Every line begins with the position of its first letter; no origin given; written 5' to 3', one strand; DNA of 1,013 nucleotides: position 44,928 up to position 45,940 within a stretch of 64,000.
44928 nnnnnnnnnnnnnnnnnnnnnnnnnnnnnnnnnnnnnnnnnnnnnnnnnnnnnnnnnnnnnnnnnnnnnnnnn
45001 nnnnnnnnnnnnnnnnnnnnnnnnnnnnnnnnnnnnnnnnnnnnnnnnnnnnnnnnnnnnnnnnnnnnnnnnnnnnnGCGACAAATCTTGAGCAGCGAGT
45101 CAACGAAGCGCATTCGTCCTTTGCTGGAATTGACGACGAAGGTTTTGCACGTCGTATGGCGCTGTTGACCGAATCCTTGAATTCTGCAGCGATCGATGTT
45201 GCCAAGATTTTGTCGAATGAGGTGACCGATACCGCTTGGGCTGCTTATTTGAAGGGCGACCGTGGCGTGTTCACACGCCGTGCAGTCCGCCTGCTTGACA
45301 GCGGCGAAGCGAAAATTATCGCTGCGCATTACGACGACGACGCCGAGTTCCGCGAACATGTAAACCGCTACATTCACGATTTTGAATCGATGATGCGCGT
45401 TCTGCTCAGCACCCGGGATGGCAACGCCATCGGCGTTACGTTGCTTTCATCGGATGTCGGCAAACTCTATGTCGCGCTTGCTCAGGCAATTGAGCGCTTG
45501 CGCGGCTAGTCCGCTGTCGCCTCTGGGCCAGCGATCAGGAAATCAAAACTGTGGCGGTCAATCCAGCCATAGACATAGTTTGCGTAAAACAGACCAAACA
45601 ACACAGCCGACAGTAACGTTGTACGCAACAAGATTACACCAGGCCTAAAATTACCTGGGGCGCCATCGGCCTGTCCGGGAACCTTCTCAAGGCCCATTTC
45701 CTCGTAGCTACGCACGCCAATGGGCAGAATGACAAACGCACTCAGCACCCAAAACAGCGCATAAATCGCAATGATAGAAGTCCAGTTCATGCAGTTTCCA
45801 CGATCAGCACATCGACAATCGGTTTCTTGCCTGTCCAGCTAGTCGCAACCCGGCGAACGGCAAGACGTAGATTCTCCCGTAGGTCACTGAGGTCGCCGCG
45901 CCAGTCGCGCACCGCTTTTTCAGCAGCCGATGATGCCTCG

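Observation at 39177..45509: Candidate phosphorylation-independent cell-cycle/polarity module (pseudokinase + pseudo-Hpt + TipN-like scaffold, CtrA/DnaA sites)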

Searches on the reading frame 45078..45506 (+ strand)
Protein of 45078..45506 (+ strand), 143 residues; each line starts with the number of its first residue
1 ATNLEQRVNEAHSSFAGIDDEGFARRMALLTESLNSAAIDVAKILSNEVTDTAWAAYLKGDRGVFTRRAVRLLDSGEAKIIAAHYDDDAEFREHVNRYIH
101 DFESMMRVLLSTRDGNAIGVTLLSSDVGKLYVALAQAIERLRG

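Call 52: predict_structure(alignment_id=A5)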
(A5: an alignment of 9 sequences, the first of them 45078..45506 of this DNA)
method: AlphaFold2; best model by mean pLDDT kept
length: 143 residues; sequences in the alignment: 9
mean_pLDDT: 66.6   pTM: 0.62
mean pLDDT of the five models: 66.6, 61.9, 59.9, 49.1, 45.4
residues with pLDDT >= 90: 0; 70-90: 57; 50-70: 75; < 50: 11
segments of 3 or more residues with pLDDT < 50: 1-5
pLDDT, mean of each block of 10 residues (from residue 1): 47 55 66 69 60 59 64 59 74 82 78 70 73 76 69
secondary structure, 60 per line:
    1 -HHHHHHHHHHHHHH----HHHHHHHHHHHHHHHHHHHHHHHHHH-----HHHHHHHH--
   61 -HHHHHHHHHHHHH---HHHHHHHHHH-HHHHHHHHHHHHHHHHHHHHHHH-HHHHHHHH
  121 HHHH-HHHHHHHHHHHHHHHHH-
elements in order: H2-15 H20-45 H51-58 H62-74 H78-87 H89-111 H113-124 H126-142

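Call 59: fold_search(model_id=the predicted structure, library=pdb)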
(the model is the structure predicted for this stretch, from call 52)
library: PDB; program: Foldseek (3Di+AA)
matches with E <= 10: 244; with E <= 0.001: 0
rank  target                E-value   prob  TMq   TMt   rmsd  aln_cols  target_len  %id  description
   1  8ek4_B                7.6e-01  0.18  0.22  0.23  14.0       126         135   13  De novo designed ice-binding proteins from twist-constrained helices (released 2023-07-12)
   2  5kyo_D                8.4e-01  0.14  0.22  0.11  15.5       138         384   12  Crystal Structure of CYP101J2 (released 2017-01-04)
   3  8e0o_A                9.3e-01  0.21  0.29  0.29  18.4       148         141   15  Heterotrimeric variant of tcTRP9, hetBGL03-15-18 (released 2023-04-12)
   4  8ek4_A                1.2e+00  0.14  0.22  0.23  14.1       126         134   13  De novo designed ice-binding proteins from twist-constrained helices (released 2023-07-12)
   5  8e12_C                1.3e+00  0.21  0.32  0.29  15.8       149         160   13  Homotrimeric variant of tcTRP9, BGL14 (released 2023-04-12)
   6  2xcb_B                1.5e+00  0.12  0.24  0.26  14.4       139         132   12  Crystal structure of PcrH in complex with the chaperone binding region of PopD (released 2010-05-05)
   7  1x8z_C                1.6e+00  0.15  0.29  0.28  15.1       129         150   14  Crystal structure of a pectin methylesterase inhibitor from Arabidopsis thaliana (released 2004-12-28)
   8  6o6p_A                1.7e+00  0.10  0.23  0.19  13.6       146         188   14  Structure of the regulator FasR from Mycobacterium tuberculosis in complex with DNA (released 2020-03-11)
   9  8yet_A                2.1e+00  0.13  0.28  0.10  14.8       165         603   14  Cryo EM structure of human phosphate channel XPR1 in complex with IP6 (released 2024-10-09)
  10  8tow_Q                2.1e+00  0.11  0.26  0.30  16.7       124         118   13  Structure of a mutated photosystem II complex reveals perturbation of the oxygen-evolving complex (released 2024-06-19)
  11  4ibp                  2.1e+00  0.09  0.25  0.19  16.8       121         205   21  Crystal structure of a glutathione transferase family member from Pseudomonas fluorescens Pf-5, target EFI-900011, with  (released 2012-12-26)
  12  6jx6_A                2.1e+00  0.07  0.19  0.18  17.0       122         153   14  Tetrameric form of Smac (released 2019-12-04)
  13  7nz2_C1               2.1e+00  0.07  0.20  0.09  16.5       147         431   14  Cryo-EM structure of the MukBEF-MatP-DNA tetrad (released 2021-07-07)
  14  4x0r_A                2.4e+00  0.07  0.20  0.15  16.2       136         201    9  Crystal structure of human MxB stalk domain (released 2014-12-10)
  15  3rpu_A                2.4e+00  0.06  0.20  0.12  15.2       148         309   15  Crystal structure of the MukE-MukF complex (released 2012-03-14)
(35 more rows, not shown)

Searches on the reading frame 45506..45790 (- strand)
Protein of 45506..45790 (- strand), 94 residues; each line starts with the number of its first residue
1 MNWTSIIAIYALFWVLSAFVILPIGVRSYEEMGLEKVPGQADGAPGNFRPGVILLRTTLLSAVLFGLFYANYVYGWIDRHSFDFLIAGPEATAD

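Call 3: search_protein_families(library=pfam, proteins=[window:45506-45790:-], max_evalue=0.01)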
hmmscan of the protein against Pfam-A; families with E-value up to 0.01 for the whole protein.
window:45506-45790:- (94 aa): 1 family
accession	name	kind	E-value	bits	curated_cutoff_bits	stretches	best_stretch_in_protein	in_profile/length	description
PF07330.17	DUF1467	-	1.1e-29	102.6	29.4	1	1-82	1-82/83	Protein of unknown function (DUF1467)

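Call 4: search_protein_families(library=ncbifam, proteins=[window:45506-45790:-], max_evalue=0.01)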
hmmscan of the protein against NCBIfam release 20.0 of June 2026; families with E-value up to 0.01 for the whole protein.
window:45506-45790:- (94 aa): 0 families
